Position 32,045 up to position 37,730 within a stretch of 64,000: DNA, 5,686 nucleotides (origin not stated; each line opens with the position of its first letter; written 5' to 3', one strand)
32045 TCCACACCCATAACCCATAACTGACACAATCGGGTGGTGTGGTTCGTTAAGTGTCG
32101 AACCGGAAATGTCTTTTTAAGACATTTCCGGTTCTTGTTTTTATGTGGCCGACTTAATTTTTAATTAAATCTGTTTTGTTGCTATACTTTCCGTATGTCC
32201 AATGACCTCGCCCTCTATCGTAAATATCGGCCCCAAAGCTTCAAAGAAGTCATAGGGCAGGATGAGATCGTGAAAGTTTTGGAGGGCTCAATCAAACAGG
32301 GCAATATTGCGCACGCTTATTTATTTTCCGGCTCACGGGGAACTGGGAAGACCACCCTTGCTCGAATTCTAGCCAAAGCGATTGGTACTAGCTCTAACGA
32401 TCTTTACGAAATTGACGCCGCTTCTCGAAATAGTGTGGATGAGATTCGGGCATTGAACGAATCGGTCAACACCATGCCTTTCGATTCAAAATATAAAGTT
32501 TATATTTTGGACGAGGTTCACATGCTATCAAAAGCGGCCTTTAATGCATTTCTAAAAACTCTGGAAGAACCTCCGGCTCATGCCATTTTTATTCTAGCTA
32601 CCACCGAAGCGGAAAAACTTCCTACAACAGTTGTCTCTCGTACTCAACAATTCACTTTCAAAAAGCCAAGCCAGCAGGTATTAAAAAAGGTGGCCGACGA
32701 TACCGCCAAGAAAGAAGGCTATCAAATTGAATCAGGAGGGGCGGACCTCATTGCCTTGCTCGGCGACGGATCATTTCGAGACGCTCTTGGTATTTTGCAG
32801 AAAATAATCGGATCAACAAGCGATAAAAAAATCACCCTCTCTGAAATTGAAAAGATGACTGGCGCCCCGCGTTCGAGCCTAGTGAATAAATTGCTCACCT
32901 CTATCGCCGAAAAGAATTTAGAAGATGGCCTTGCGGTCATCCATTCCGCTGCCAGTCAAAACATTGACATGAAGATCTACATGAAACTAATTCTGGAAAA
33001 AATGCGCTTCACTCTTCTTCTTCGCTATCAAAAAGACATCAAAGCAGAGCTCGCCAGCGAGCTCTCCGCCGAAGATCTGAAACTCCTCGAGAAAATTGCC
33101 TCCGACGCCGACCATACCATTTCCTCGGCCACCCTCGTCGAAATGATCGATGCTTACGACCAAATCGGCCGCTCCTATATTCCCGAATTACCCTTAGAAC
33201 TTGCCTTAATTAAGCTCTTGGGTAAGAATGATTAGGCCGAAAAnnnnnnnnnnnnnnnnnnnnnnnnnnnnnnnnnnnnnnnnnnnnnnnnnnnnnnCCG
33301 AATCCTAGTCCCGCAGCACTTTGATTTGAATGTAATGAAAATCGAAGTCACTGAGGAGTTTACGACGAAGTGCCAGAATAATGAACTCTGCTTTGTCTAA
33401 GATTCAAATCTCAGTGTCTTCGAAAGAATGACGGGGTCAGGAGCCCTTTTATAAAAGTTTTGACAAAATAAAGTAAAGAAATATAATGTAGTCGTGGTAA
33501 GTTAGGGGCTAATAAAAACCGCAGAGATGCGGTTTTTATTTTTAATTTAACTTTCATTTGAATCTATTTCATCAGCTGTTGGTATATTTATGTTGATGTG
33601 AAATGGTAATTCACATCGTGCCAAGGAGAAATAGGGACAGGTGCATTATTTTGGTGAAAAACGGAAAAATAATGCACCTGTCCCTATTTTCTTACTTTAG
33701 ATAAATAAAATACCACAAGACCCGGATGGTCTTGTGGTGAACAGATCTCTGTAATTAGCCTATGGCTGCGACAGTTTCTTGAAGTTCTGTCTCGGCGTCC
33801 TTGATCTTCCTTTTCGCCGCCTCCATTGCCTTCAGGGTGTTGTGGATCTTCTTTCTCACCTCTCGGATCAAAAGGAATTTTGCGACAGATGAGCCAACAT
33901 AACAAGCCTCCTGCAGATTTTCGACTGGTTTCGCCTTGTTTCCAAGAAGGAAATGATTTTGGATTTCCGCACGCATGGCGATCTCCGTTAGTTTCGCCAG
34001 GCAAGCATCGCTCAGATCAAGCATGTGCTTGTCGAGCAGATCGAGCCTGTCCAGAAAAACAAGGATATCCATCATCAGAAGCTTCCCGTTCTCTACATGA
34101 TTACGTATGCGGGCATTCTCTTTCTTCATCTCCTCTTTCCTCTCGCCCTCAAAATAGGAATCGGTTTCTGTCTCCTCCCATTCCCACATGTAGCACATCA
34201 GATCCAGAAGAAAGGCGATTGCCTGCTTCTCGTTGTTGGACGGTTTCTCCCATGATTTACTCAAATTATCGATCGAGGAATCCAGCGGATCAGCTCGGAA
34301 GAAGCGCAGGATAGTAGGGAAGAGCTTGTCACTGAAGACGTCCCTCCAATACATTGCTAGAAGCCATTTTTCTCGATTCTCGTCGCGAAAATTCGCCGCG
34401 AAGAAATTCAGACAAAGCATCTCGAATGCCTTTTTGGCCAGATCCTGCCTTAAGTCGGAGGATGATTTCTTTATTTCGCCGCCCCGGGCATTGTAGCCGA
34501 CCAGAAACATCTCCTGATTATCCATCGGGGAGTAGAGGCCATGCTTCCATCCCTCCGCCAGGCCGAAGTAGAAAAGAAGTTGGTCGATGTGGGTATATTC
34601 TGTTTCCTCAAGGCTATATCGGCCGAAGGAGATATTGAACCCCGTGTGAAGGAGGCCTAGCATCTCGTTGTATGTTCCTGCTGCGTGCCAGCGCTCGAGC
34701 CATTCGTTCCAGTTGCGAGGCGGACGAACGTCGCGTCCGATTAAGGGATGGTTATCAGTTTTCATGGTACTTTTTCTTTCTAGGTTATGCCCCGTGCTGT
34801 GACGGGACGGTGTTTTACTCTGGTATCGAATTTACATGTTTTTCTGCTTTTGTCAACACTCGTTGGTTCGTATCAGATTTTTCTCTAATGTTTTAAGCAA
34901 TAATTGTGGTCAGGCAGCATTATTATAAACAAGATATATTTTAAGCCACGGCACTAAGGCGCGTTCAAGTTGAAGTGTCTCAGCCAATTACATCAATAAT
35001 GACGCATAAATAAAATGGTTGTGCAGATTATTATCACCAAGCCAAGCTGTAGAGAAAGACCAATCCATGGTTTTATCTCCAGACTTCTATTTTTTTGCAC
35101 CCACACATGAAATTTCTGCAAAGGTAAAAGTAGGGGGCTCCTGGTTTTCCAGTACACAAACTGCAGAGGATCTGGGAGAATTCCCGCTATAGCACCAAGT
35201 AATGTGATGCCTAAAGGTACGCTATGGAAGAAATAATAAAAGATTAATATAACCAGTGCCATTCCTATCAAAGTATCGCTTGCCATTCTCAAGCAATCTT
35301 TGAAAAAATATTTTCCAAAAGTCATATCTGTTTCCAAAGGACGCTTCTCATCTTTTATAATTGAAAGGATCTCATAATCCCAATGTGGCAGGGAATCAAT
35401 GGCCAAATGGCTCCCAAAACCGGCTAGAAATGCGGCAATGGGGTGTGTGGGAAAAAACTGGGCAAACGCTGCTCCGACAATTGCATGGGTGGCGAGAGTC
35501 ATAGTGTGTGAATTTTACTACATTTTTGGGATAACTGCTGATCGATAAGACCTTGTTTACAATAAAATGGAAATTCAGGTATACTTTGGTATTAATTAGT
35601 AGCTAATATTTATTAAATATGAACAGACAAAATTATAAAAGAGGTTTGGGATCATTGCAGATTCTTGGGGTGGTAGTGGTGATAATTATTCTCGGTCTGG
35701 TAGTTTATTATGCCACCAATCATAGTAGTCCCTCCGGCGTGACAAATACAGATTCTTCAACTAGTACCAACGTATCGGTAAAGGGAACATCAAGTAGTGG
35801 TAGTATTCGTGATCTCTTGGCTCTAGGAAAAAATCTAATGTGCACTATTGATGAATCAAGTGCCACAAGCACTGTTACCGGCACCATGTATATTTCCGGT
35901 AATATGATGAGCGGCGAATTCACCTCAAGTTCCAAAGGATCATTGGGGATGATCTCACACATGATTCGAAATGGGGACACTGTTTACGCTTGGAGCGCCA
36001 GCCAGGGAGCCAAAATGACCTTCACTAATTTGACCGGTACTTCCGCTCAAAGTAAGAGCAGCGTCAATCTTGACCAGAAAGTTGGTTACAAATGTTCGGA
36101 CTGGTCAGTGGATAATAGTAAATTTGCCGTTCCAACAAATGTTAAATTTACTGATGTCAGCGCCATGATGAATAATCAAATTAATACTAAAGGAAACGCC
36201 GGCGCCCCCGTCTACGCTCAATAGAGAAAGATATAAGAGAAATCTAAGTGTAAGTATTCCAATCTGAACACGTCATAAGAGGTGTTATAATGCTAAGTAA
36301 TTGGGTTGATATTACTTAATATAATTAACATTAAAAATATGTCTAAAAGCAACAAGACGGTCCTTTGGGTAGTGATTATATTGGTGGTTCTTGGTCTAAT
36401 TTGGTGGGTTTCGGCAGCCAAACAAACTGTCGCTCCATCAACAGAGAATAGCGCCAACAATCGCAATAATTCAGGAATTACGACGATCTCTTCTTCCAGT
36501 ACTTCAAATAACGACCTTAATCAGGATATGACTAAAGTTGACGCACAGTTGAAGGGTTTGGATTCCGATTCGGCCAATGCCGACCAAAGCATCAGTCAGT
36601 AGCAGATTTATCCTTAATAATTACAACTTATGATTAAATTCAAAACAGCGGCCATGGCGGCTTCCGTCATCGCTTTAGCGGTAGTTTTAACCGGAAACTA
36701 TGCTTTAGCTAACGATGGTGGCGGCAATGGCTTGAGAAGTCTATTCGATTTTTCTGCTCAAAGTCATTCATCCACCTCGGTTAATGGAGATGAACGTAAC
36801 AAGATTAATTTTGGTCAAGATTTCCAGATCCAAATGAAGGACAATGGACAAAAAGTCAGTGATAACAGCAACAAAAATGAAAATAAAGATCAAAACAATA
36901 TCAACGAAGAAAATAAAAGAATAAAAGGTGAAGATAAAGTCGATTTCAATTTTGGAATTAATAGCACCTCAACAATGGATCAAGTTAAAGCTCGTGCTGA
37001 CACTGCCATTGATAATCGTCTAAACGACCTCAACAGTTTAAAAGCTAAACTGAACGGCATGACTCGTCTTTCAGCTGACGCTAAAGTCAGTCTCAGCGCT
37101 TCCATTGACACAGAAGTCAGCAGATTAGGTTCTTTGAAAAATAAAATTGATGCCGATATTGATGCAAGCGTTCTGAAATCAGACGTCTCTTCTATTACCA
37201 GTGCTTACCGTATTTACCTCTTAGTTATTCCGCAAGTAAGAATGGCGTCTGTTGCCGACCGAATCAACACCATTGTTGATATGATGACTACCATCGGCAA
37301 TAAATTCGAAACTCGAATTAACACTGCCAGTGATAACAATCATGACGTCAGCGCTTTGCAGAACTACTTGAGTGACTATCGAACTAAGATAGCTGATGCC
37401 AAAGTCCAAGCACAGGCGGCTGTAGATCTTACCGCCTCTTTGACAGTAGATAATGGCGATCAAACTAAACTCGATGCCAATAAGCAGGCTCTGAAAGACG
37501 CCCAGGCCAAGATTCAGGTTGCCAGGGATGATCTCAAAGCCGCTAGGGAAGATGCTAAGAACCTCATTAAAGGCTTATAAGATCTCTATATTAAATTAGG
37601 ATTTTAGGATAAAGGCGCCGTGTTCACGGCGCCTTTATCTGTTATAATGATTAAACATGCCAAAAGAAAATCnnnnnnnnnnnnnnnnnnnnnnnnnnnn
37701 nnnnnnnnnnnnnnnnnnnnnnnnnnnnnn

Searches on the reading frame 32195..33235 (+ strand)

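Call 44: search_protein_families(library=pfam, proteins=[window:32195-33235:+], max_evalue=0.0001)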
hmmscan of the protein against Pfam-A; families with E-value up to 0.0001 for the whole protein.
window:32195-33235:+ (346 aa): 10 families
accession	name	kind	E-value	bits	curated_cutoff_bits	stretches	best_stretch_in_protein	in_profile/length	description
PF13177.12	DNA_pol3_delta2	-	3.4e-34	118.6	27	2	78-158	80-160/161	DNA polymerase III, delta subunit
PF00004.35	AAA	-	1.7e-14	54.8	21.2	1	43-154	2-127/131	ATPase family associated with various cellular activities (AAA)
PF05496.18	RuvB_N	-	3.1e-08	34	27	1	12-125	2-110/159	Holliday junction DNA helicase RuvB P-loop domain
PF13173.12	AAA_14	-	2.6e-06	27.9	27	1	41-133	4-94/129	AAA domain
PF13401.12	AAA_22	-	1.1e-05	26.2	27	0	43-85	9-51/130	AAA domain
PF07728.20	AAA_5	-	1.4e-05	25.6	22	0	43-126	3-93/139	AAA domain (dynein-related subfamily)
PF06068.19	TIP49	-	3.1e-05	23.8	23.8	0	25-66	35-77/347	TIP49 P-loop domain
PF12169.13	DNA_pol3_gamma3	-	3.9e-05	23.9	24.4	1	213-342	1-128/143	DNA polymerase III subunits gamma and tau domain III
PF13191.12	AAA_16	-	5.7e-05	24.1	32.6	0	32-66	18-51/167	AAA ATPase domain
PF01078.27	Mg_chelatase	-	9.8e-05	22.3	20.3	0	16-98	2-80/207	Magnesium chelatase, subunit ChlI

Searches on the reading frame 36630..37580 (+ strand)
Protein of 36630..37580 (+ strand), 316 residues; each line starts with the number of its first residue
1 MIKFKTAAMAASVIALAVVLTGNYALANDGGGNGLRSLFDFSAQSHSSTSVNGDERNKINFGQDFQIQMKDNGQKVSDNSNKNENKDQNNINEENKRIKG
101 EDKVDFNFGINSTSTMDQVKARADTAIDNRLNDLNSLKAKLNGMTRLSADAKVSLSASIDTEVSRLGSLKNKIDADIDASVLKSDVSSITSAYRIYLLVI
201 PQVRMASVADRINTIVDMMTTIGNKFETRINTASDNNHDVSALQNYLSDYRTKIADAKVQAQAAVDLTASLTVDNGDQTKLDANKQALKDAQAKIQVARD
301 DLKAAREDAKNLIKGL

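Call 44: search_protein_families(library=pfam, proteins=[window:36630-37580:+], max_evalue=0.0001)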
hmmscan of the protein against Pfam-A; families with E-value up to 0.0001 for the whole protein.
window:36630-37580:+ (316 aa): 0 families

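Call 45: search_protein_families(library=ncbifam, proteins=[window:36630-37580:+], max_evalue=0.001)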
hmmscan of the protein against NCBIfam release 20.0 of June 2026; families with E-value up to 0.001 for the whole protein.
window:36630-37580:+ (316 aa): 1 family
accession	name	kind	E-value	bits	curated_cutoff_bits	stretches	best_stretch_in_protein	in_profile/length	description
NF045487.1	ASRP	equivalog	0.00098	17.8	300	1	208-312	119-223/593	archaea-specific SMC-related protein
